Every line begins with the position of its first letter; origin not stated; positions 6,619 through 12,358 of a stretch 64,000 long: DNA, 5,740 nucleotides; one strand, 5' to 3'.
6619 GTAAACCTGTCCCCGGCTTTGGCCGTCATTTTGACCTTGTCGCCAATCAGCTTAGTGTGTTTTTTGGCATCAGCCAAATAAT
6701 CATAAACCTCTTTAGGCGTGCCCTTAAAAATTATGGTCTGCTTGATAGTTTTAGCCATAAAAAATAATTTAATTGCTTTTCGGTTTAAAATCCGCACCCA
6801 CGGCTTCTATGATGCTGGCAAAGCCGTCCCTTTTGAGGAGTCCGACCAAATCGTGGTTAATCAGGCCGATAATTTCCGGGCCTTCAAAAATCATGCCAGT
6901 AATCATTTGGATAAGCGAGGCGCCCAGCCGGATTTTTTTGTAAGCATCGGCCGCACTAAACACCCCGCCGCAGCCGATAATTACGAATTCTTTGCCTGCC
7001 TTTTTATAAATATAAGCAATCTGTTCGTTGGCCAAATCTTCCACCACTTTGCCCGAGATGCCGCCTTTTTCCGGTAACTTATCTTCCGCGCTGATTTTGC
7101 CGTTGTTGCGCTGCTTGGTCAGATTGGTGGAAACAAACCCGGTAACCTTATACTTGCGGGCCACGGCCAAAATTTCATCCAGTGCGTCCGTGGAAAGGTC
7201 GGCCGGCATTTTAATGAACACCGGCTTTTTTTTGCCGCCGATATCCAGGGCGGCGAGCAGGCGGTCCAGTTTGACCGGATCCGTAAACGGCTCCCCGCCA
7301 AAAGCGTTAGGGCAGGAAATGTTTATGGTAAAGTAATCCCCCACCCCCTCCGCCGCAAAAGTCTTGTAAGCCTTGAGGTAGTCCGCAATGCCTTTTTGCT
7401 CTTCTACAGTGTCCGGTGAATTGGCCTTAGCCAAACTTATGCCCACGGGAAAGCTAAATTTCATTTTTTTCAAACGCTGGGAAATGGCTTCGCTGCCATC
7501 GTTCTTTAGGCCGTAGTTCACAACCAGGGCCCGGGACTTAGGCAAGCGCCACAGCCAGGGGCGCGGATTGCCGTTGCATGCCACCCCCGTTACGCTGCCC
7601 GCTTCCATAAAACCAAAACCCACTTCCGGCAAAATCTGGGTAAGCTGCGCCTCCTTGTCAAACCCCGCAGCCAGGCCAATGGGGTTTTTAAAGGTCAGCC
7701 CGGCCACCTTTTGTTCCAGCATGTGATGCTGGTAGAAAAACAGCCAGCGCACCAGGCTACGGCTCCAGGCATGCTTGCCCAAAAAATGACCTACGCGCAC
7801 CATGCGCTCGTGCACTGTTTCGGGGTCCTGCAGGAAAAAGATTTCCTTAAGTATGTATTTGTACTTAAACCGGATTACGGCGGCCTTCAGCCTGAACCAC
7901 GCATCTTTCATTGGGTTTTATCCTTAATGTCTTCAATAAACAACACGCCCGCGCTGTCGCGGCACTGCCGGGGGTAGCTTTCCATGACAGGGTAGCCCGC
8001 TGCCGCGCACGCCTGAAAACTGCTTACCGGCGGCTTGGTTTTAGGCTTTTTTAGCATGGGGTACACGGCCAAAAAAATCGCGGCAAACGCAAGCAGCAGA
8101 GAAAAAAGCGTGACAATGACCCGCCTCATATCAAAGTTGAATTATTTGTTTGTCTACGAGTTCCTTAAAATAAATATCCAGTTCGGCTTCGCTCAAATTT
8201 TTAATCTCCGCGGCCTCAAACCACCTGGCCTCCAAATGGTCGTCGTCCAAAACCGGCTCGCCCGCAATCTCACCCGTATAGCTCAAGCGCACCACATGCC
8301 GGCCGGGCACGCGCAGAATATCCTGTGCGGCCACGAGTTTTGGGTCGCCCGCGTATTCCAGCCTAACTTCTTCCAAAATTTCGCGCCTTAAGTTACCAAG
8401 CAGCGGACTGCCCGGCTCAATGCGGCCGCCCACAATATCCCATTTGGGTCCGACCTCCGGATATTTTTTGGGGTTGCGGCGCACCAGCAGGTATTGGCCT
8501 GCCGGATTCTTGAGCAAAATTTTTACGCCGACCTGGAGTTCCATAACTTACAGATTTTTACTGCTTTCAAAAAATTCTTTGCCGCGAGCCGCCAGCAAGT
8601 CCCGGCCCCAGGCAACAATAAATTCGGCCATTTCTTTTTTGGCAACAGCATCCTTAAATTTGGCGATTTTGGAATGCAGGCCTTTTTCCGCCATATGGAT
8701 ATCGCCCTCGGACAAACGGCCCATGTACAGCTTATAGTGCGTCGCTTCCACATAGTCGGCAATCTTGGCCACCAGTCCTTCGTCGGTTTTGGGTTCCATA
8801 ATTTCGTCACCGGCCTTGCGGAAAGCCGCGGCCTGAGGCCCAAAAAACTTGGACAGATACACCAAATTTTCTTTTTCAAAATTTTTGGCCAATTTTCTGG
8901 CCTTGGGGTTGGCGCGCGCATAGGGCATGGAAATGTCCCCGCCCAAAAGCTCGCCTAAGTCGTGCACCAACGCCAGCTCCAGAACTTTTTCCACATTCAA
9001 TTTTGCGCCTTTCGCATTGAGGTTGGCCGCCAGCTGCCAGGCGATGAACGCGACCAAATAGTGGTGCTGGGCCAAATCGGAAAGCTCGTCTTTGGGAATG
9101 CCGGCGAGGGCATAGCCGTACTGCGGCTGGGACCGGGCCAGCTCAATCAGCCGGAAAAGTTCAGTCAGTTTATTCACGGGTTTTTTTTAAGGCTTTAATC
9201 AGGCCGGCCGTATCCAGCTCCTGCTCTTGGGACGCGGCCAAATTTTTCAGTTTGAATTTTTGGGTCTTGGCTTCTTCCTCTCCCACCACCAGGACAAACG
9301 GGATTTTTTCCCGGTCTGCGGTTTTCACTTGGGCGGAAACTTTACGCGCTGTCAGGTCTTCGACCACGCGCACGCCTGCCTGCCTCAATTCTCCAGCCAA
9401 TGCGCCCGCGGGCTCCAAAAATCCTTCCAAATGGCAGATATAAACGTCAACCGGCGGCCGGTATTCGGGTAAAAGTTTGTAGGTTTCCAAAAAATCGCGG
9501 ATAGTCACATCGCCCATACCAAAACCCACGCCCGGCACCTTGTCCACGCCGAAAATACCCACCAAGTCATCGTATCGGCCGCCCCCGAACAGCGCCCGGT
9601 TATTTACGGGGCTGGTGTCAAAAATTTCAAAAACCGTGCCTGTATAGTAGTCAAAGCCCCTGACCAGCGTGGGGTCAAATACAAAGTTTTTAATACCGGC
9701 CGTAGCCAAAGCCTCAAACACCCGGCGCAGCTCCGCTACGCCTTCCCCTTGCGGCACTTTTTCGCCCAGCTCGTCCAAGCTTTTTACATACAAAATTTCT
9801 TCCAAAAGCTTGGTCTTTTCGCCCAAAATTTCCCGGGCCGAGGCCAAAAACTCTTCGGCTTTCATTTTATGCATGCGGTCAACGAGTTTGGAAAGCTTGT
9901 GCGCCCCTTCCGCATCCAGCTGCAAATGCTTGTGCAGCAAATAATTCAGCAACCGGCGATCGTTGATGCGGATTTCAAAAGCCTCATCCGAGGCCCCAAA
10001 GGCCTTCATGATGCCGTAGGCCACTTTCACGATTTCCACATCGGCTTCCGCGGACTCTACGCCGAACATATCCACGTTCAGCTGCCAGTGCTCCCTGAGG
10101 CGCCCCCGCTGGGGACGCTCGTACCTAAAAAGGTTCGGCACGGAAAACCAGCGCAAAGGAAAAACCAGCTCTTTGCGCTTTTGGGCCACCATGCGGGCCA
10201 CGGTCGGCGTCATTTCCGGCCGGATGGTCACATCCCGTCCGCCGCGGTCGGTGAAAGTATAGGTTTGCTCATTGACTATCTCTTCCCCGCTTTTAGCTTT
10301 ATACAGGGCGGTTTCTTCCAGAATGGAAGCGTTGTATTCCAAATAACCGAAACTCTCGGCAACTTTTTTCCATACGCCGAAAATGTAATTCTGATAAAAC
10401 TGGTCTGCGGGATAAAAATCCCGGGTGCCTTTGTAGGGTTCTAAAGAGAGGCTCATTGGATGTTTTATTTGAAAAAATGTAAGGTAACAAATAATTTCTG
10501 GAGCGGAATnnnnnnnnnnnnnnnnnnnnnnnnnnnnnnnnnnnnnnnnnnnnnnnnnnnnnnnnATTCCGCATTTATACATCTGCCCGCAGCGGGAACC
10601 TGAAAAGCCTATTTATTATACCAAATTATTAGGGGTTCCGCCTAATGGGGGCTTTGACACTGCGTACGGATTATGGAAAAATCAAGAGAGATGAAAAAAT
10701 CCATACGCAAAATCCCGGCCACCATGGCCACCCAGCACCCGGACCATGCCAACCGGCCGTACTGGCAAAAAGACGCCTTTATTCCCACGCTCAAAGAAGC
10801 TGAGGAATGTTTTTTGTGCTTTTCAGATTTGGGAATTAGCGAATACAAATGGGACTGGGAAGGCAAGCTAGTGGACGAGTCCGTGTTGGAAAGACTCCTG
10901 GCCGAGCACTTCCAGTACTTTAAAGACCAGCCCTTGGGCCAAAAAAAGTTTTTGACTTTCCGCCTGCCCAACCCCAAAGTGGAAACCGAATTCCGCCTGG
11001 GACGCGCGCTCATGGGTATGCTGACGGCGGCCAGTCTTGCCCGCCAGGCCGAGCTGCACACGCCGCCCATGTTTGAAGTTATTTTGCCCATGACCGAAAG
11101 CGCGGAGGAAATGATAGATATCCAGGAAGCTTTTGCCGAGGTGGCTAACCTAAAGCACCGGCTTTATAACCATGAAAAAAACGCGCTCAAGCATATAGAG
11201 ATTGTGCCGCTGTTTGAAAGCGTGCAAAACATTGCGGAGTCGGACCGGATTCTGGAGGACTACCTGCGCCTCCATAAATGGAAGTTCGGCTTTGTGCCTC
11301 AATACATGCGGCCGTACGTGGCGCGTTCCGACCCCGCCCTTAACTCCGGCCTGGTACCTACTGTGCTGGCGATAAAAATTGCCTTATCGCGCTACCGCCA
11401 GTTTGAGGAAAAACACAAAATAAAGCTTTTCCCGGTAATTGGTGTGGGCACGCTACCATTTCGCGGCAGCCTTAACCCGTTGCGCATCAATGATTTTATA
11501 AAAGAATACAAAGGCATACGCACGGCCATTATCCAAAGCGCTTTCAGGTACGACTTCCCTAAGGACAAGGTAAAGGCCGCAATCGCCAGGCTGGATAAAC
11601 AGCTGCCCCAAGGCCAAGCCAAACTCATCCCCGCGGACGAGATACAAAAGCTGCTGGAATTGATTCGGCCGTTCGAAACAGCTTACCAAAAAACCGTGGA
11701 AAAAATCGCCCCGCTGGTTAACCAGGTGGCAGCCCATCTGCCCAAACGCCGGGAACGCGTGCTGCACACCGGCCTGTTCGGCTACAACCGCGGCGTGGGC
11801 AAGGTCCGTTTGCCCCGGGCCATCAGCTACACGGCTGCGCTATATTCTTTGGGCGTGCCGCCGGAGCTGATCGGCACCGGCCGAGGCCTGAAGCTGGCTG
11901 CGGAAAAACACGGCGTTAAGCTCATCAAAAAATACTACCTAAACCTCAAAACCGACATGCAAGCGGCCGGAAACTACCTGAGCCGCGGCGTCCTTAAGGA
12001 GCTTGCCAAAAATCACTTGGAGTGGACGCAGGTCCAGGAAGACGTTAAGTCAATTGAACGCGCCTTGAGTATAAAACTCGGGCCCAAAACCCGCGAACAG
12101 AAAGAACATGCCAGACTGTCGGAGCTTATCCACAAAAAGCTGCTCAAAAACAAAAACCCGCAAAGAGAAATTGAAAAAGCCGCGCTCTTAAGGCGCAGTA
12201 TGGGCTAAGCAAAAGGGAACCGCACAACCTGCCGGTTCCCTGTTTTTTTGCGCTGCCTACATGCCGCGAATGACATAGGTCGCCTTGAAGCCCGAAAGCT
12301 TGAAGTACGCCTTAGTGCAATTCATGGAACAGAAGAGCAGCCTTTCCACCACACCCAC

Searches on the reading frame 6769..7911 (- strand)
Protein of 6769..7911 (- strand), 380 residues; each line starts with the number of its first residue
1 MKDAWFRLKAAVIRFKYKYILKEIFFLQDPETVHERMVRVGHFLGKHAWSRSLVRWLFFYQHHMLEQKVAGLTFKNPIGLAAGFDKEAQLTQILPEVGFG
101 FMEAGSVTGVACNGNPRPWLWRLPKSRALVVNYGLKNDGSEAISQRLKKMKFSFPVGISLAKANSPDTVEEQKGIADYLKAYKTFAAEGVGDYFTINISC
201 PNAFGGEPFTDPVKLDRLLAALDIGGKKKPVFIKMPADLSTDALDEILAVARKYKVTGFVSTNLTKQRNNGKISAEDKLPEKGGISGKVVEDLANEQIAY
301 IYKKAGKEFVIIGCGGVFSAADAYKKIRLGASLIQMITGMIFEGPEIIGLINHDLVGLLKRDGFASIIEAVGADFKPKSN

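Call 76: search_protein_families(library=pfam, proteins=[window:6769-7911:-], max_evalue=0.0001)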
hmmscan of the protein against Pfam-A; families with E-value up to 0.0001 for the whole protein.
window:6769-7911:- (380 aa): 1 family
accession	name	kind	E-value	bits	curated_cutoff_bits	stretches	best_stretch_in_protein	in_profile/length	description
PF01180.27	DHO_dh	-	2.3e-61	208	27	1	64-356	1-288/291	Dihydroorotate dehydrogenase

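Call 82: search_protein_families(library=ncbifam, proteins=[window:6769-7911:-], max_evalue=0.001)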
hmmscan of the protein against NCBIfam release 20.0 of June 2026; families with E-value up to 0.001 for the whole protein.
window:6769-7911:- (380 aa): 15 families
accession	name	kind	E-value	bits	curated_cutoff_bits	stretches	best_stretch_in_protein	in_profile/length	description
NF003651.0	PRK05286.2-4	equivalog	3.2e-102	342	448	1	15-375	6-376/377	quinone-dependent dihydroorotate dehydrogenase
NF003652.0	PRK05286.2-5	equivalog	1.1e-99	334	267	1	17-367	3-352/353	quinone-dependent dihydroorotate dehydrogenase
TIGR01036.1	pyrD_sub2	equivalog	2e-80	270.2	200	1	20-375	3-355/356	dihydroorotate dehydrogenase (quinone)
NF003645.0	PRK05286.1-2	equivalog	6.4e-80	268.7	366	1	23-375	11-355/359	quinone-dependent dihydroorotate dehydrogenase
NF003648.0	PRK05286.2-1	equivalog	3.9e-77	259.6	433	1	17-376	4-357/360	quinone-dependent dihydroorotate dehydrogenase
NF003649.0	PRK05286.2-2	equivalog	3.4e-76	256.5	505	1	20-376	5-351/351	quinone-dependent dihydroorotate dehydrogenase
NF003650.0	PRK05286.2-3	equivalog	1e-69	235.3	477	1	58-376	66-390/393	quinone-dependent dihydroorotate dehydrogenase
NF003647.0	PRK05286.1-5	equivalog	1.3e-63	214.9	619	1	17-374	2-353/354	quinone-dependent dihydroorotate dehydrogenase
NF003646.0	PRK05286.1-4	equivalog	4.9e-62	209.7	457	1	20-350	5-331/341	quinone-dependent dihydroorotate dehydrogenase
NF003644.0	PRK05286.1-1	equivalog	7e-56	189.7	418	1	19-351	4-332/336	quinone-dependent dihydroorotate dehydrogenase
NF005574.0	PRK07259.1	equivalog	5.3e-23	81.4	269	1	63-373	3-301/304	dihydroorotate dehydrogenase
TIGR01037.2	pyrD_sub1_fam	subfamily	1.8e-22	79.8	270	1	65-373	1-298/300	dihydroorotate dehydrogenase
NF041011.1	dihydoor_dh_Arch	equivalog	4.5e-21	75.2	330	1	68-373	2-286/289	dihydroorotate dehydrogenase PyrD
NF002702.0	PRK02506.1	equivalog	2e-19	69.9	301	1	67-372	6-307/313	dihydroorotate oxidase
NF006183.0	PRK08318.1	equivalog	1.9e-09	36.8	335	1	258-374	205-319/422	NAD-dependent dihydropyrimidine dehydrogenase subunit PreA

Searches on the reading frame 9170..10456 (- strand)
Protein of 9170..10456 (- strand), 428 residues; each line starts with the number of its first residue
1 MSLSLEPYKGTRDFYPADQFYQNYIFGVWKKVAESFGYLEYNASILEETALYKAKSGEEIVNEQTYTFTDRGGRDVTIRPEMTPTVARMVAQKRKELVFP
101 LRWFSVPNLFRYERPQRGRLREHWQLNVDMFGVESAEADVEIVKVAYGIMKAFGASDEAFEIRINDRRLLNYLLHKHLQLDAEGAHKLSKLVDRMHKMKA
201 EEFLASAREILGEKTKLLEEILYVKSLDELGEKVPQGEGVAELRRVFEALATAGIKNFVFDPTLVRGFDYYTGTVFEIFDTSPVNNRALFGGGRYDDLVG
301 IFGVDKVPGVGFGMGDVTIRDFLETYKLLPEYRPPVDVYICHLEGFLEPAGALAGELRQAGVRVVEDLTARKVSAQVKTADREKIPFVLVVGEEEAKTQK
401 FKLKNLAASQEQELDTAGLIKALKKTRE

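Call 76: search_protein_families(library=pfam, proteins=[window:9170-10456:-], max_evalue=0.0001)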
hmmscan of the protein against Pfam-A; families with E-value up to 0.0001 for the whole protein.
window:9170-10456:- (428 aa): 3 families
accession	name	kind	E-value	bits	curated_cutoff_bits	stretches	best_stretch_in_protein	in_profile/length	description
PF13393.11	tRNA-synt_His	-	1.1e-41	143.5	25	1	10-314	1-303/308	Histidyl-tRNA synthetase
PF03129.25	HGTP_anticodon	-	5.2e-15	55.8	21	1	346-425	14-93/94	Anticodon binding domain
PF00587.30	tRNA-synt_2b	-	4.7e-09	37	29.3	1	66-353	1-125/179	tRNA synthetase class II core domain (G, H, P, S and T)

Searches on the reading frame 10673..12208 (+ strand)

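Call 76: search_protein_families(library=pfam, proteins=[window:10673-12208:+], max_evalue=0.0001)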
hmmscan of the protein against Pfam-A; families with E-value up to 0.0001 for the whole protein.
window:10673-12208:+ (511 aa): 1 family
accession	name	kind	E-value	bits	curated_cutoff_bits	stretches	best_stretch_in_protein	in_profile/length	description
PF14010.12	PEPcase_2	-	1.5e-135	453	25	1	14-511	1-493/493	Phosphoenolpyruvate carboxylase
